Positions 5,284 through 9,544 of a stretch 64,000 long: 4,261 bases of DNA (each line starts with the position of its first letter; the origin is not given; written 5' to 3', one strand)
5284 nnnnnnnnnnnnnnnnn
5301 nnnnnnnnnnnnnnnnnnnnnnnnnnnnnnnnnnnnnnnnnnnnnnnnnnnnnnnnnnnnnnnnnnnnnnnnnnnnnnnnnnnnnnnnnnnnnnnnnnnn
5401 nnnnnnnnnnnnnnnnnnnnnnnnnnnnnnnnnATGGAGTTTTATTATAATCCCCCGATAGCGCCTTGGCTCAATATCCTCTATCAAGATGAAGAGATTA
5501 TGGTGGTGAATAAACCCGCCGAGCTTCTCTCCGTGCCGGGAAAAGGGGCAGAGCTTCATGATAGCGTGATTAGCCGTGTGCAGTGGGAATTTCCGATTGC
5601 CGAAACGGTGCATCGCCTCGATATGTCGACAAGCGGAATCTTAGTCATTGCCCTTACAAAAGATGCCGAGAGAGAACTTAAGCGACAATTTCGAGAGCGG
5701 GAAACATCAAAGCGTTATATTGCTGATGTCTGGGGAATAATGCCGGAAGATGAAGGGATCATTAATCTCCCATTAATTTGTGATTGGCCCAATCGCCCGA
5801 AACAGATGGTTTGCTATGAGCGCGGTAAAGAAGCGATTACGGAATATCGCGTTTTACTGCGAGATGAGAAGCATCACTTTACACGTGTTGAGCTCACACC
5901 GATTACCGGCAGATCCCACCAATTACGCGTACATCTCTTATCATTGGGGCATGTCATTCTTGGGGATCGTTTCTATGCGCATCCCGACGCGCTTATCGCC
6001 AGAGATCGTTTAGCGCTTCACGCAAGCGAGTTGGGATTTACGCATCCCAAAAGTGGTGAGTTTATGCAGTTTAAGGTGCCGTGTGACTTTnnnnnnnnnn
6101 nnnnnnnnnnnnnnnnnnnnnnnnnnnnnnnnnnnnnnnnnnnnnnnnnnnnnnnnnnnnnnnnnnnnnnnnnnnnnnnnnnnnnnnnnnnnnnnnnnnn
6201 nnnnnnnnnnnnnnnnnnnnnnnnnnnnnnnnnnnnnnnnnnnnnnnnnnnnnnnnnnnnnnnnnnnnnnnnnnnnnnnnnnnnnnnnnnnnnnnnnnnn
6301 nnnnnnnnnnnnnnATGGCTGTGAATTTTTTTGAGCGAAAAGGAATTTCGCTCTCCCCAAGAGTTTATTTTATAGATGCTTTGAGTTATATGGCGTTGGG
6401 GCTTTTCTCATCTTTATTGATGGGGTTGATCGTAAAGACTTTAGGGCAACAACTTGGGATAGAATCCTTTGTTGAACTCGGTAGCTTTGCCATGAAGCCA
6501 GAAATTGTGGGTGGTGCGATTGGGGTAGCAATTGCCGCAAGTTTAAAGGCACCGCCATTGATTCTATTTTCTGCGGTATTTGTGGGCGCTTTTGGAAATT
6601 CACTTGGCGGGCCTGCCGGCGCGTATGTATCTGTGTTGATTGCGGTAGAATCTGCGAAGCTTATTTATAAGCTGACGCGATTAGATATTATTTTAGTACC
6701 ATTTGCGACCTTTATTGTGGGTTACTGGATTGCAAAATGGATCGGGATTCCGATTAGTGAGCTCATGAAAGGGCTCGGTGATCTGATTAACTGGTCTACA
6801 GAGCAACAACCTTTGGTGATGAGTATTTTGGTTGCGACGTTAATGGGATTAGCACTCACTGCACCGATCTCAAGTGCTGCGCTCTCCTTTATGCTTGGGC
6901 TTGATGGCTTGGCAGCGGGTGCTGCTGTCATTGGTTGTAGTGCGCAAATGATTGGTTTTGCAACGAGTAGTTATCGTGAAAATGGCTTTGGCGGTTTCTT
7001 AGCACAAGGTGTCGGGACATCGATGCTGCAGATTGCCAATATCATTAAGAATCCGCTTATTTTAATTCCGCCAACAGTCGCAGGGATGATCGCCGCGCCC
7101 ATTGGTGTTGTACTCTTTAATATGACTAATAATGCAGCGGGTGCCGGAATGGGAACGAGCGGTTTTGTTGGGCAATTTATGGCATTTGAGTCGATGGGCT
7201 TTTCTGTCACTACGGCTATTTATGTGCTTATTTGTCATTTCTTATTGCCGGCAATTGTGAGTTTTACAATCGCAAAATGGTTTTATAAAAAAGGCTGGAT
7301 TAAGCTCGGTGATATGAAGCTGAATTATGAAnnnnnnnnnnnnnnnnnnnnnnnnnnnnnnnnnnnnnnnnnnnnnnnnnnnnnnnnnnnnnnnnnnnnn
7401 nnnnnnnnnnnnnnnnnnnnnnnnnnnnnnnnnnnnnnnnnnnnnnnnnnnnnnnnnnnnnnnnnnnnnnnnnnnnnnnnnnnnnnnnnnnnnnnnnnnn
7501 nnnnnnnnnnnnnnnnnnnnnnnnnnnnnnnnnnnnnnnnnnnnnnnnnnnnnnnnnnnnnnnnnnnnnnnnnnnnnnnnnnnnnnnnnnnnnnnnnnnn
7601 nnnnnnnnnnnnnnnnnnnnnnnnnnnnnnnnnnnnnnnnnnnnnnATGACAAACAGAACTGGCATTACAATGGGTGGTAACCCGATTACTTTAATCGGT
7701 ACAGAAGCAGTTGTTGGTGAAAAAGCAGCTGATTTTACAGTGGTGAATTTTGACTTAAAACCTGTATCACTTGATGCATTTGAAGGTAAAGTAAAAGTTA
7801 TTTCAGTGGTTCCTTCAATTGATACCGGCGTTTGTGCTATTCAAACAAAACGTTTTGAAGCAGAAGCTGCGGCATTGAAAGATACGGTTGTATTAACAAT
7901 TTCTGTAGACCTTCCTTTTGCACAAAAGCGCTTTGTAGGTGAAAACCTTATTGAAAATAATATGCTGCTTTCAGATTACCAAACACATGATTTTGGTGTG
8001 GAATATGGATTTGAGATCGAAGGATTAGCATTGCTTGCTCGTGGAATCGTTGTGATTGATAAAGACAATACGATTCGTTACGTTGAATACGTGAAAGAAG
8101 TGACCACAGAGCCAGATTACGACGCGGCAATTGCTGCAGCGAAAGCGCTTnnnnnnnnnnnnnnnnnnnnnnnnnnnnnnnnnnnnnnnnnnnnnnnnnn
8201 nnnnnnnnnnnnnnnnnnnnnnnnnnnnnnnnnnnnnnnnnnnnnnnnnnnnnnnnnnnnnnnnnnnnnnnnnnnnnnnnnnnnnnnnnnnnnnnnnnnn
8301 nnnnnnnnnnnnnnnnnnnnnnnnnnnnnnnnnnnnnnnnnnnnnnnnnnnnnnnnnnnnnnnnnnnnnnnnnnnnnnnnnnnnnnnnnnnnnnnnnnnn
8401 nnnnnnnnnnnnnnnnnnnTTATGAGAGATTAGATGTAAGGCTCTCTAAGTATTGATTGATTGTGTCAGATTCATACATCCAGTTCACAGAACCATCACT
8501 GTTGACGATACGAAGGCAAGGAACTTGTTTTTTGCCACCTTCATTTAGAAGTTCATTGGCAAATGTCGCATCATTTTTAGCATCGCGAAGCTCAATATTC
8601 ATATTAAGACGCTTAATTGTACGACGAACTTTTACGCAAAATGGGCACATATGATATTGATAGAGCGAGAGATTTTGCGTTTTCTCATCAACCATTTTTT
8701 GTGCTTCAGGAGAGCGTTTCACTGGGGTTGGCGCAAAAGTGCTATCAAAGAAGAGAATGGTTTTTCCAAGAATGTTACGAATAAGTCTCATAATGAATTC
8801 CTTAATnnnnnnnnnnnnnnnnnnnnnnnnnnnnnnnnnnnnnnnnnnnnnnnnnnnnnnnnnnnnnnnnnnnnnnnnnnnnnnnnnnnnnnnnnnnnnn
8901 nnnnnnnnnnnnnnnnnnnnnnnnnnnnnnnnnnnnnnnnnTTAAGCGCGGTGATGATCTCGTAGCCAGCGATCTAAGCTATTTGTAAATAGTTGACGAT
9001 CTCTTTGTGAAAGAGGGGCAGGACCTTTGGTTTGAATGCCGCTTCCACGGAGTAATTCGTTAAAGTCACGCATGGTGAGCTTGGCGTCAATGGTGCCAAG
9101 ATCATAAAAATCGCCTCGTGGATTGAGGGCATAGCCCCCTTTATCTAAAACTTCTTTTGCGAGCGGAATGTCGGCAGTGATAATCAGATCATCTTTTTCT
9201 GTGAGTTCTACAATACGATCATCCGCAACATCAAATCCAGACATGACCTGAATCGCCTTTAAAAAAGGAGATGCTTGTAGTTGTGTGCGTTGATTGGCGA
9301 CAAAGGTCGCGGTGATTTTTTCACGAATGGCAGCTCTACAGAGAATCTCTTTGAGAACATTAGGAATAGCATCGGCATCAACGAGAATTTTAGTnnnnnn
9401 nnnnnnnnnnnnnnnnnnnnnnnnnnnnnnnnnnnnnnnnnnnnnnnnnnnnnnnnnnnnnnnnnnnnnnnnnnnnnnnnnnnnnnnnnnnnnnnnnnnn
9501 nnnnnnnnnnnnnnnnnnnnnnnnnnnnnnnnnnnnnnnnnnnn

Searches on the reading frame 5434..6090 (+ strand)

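Call 7: search_protein_families(library=ncbifam, proteins=[window:5434-6090:+], max_evalue=0.001)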
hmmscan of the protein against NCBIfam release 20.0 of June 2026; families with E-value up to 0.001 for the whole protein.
window:5434-6090:+ (219 aa): 6 families
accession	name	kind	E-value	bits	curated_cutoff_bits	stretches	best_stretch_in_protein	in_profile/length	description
NF007543.0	PRK10158.1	equivalog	2.3e-97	325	286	1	5-219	6-219/219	bifunctional tRNA pseudouridine(32) synthase/23S rRNA pseudouridine(746) synthase RluA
TIGR00005.1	rluA_subfam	subfamily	5.2e-57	193.4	192.7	1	13-217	73-286/298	RluA family pseudouridine synthase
NF008385.0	PRK11180.1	equivalog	4.8e-35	121.5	351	1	13-216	84-300/325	23S rRNA pseudouridine(1911/1915/1917) synthase RluD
NF008249.0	PRK11025.1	equivalog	6.9e-31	107.3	378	1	14-218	94-303/317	23S rRNA pseudouridine(955/2504/2580) synthase RluC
NF008321.0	PRK11112.1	equivalog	2.2e-30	105.8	328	1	13-214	2-220/257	tRNA pseudouridine(65) synthase TruC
TIGR01621.1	RluA-like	hypoth_equivalog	3.5e-21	75.4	222.3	1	13-204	2-185/217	TIGR01621 family pseudouridine synthase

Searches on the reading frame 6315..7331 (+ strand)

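Call 7: search_protein_families(library=ncbifam, proteins=[window:6315-7331:+], max_evalue=0.001)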
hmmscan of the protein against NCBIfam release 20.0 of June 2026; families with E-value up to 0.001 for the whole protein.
window:6315-7331:+ (339 aa): 1 family
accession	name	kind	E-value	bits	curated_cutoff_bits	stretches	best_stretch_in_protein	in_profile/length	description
TIGR01427.1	PTS_IIC_fructo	subfamily_domain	5.2e-05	22.8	157.55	1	58-196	71-215/346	fructose-specific PTS transporter subunit EIIC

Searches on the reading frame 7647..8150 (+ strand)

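Call 7: search_protein_families(library=ncbifam, proteins=[window:7647-8150:+], max_evalue=0.001)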
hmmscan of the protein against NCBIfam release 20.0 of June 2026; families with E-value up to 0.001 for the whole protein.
window:7647-8150:+ (168 aa): 5 families
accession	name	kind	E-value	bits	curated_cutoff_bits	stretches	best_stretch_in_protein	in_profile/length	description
NF001808.0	PRK00522.1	equivalog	1.8e-61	206.4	123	1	6-166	3-166/167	thiol peroxidase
NF045827.1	perox_SUH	exception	4.6e-38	130.4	298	1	8-166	5-166/178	thiol peroxidase Prx-SUH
NF006960.0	PRK09437.1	equivalog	3.3e-07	30.3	140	1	23-118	6-105/156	thioredoxin-dependent thiol peroxidase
NF040737.1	peroxi_PrxU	equivalog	4.8e-06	26.4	270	1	21-149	36-174/233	thioredoxin-dependent peroxiredoxin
TIGR03137.1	AhpC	equivalog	3.1e-05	23.8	272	1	33-151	17-139/187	alkyl hydroperoxide reductase subunit C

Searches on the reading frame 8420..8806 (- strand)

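Call 7: search_protein_families(library=ncbifam, proteins=[window:8420-8806:-], max_evalue=0.001)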
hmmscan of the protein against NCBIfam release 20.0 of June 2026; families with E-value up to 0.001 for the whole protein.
window:8420-8806:- (128 aa): 5 families
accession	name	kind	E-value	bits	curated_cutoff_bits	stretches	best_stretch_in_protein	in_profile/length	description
NF007702.0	PRK10387.1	equivalog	9.3e-10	38.6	133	1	47-124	2-73/215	glutaredoxin 2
TIGR02196.1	GlrX_YruB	hypoth_equivalog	1.4e-07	31.9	88.55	1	47-121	3-74/74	glutaredoxin-like protein, YruB-family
TIGR02182.1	GRXB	equivalog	1.8e-07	31.2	186.65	1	48-124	2-72/209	GrxB family glutaredoxin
TIGR02200.1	GlrX_actino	hypoth_equivalog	0.00017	21.9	89.5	1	46-106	2-61/77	mycoredoxin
TIGR02181.1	GRX_bact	equivalog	0.00021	21.5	90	1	48-100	3-56/80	glutaredoxin 3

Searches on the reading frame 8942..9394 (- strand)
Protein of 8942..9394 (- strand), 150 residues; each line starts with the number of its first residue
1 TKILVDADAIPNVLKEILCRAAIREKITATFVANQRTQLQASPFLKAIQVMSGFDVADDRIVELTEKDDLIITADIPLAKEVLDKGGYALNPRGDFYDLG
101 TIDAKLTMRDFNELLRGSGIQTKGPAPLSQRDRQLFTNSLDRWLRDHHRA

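Call 7: search_protein_families(library=ncbifam, proteins=[window:8942-9394:-], max_evalue=0.001)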
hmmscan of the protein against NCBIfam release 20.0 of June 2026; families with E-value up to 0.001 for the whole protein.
window:8942-9394:- (150 aa): 1 family
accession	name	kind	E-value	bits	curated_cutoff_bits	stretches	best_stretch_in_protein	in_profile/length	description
NF001095.0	PRK00124.1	equivalog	6.1e-49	165.7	139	1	1-148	1-146/150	YaiI/YqxD family protein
